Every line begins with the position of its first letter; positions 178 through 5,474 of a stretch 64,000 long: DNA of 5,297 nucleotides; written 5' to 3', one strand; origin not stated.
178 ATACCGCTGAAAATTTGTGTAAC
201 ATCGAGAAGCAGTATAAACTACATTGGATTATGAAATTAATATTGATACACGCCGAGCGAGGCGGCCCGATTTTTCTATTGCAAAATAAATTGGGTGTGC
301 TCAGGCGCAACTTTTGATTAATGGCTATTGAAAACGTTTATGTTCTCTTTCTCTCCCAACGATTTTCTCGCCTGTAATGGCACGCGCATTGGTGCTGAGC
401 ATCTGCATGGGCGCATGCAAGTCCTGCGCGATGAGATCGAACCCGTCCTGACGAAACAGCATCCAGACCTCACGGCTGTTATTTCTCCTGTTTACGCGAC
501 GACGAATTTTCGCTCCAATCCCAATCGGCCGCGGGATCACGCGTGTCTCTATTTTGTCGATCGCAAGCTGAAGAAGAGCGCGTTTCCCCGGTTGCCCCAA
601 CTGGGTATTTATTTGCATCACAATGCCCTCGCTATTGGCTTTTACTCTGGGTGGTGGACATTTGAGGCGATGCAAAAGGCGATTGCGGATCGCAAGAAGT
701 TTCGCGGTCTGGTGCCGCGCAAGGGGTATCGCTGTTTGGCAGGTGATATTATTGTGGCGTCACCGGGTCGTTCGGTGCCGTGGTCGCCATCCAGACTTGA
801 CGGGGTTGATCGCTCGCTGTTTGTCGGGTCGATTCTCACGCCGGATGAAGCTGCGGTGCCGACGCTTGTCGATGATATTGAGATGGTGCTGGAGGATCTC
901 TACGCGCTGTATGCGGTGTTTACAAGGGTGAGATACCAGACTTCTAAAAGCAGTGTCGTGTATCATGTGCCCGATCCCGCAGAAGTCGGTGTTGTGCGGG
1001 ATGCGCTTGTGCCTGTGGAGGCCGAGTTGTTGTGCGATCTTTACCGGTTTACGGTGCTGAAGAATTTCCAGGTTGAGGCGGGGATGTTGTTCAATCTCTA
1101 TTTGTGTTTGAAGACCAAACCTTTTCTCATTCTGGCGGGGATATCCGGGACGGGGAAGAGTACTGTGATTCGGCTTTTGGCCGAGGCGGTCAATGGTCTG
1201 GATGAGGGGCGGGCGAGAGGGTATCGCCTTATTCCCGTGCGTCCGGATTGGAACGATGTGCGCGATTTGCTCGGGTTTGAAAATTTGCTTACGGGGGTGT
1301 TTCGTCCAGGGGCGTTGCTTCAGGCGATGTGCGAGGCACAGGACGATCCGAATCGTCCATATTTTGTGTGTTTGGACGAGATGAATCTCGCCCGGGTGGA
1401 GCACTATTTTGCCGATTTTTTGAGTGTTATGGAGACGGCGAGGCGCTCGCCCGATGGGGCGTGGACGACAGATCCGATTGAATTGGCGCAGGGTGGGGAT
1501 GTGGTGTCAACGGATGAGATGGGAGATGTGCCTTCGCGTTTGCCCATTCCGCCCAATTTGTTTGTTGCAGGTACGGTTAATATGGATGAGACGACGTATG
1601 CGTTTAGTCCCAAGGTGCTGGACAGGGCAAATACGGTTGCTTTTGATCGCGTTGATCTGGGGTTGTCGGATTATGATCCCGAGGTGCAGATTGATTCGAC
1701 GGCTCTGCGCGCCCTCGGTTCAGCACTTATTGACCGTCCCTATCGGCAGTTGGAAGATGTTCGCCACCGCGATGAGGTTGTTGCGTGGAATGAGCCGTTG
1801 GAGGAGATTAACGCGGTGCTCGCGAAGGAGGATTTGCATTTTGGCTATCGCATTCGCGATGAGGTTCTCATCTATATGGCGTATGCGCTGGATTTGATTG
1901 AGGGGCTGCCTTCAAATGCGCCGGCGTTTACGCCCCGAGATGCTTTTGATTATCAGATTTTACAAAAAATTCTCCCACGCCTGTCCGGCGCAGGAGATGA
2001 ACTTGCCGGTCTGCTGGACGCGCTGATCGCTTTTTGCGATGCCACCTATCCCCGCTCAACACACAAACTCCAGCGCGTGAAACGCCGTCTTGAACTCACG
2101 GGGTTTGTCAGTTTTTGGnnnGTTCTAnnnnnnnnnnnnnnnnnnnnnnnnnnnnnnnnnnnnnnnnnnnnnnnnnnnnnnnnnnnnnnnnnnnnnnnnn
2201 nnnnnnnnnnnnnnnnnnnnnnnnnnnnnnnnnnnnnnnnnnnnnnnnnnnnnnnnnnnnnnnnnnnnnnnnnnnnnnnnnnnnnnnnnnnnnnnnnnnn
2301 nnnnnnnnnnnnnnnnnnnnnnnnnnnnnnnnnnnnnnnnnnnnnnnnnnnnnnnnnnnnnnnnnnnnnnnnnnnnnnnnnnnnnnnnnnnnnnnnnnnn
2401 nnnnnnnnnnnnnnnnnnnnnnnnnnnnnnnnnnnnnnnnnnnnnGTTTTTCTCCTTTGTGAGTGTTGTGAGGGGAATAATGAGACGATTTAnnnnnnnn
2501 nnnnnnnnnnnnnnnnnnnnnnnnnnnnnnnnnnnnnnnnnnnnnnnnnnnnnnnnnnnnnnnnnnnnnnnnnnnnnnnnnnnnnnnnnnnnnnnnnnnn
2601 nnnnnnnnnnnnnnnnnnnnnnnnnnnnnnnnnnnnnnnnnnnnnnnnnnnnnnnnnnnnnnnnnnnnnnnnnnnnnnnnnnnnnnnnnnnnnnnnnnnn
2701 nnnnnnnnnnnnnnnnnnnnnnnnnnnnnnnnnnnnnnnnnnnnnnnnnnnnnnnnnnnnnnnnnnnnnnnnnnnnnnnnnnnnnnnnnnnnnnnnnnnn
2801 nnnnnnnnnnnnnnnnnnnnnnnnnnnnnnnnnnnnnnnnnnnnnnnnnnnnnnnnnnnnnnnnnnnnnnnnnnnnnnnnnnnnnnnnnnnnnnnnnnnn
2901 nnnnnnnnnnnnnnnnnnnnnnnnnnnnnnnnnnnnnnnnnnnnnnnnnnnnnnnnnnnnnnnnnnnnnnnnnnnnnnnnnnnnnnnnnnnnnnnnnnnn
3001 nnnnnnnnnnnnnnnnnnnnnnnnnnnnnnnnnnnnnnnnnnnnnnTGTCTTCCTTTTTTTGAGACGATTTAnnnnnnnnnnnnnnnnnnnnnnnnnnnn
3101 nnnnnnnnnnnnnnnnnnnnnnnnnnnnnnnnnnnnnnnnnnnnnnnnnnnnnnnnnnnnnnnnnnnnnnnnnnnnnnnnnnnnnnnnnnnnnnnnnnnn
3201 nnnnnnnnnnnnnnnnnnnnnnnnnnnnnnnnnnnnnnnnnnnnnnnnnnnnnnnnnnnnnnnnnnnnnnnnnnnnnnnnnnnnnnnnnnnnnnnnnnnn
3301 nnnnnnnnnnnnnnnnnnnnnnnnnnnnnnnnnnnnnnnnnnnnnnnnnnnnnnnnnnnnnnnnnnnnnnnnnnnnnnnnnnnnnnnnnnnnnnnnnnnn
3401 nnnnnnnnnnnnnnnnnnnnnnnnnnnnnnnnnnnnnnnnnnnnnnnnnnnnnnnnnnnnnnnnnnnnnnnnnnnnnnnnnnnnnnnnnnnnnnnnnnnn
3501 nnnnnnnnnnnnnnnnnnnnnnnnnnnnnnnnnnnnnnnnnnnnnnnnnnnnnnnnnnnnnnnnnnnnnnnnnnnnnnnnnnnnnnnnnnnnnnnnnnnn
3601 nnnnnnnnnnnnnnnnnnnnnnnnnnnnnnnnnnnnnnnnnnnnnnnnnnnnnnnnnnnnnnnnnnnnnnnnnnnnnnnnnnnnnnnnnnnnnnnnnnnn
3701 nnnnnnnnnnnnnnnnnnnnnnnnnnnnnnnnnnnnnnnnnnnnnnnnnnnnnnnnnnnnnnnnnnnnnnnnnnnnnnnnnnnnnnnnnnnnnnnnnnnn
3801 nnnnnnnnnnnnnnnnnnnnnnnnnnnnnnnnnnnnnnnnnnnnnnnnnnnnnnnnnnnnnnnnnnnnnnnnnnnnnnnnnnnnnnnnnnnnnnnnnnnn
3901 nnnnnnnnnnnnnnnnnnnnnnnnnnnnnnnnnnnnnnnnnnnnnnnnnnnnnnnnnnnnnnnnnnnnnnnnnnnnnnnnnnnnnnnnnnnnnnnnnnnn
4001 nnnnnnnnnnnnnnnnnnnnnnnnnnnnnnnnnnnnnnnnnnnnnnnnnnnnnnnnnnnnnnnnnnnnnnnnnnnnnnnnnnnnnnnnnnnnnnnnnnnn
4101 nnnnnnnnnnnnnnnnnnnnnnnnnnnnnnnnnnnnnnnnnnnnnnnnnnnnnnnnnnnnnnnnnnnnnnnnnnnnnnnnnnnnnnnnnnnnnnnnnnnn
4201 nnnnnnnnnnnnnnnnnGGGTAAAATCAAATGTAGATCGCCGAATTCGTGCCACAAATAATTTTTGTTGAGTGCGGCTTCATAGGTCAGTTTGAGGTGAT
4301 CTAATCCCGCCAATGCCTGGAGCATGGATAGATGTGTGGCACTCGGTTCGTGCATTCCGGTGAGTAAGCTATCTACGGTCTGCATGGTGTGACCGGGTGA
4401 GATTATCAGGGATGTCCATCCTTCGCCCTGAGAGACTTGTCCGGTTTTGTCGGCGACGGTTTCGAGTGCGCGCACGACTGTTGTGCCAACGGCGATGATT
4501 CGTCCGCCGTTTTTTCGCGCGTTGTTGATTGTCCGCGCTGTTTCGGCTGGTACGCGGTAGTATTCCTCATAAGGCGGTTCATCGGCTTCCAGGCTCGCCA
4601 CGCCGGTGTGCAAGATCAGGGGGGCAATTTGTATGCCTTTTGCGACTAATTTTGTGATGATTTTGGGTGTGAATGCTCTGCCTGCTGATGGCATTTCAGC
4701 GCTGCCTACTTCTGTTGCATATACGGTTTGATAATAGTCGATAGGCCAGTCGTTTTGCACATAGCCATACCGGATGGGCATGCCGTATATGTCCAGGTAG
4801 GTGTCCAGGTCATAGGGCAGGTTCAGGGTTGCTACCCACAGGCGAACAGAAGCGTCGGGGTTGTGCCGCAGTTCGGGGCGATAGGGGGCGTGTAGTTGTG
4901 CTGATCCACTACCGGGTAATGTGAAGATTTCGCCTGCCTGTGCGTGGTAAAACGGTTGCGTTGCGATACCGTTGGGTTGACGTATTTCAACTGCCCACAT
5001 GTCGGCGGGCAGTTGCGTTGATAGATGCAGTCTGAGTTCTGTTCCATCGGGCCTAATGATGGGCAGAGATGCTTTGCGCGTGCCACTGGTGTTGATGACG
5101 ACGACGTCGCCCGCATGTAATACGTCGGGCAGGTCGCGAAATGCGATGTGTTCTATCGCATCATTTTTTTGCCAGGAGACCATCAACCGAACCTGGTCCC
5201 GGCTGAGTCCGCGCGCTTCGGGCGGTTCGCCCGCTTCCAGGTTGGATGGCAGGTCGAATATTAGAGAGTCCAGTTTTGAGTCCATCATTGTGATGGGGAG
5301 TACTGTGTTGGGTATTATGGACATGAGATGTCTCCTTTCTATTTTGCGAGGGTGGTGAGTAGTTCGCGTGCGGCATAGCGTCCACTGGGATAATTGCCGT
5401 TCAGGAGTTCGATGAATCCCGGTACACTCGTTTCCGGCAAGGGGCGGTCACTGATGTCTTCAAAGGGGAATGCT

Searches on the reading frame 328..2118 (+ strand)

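Call 75: search_protein_families(library=pfam, proteins=[window:328-2118:+], max_evalue=0.00001)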
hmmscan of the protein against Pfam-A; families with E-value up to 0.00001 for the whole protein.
window:328-2118:+ (597 aa): 1 family
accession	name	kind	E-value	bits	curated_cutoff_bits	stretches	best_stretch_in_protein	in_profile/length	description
PF07728.20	AAA_5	-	8.7e-06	26.2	22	0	267-379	2-102/139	AAA domain (dynein-related subfamily)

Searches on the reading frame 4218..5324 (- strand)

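Call 75: search_protein_families(library=pfam, proteins=[window:4218-5324:-], max_evalue=0.00001)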
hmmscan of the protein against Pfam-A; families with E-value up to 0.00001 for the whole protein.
window:4218-5324:- (369 aa): 1 family
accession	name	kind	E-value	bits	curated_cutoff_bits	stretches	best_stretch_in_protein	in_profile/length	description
PF02547.20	Queuosine_synth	-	2.1e-76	257.6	25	1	20-367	3-322/322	Queuosine biosynthesis protein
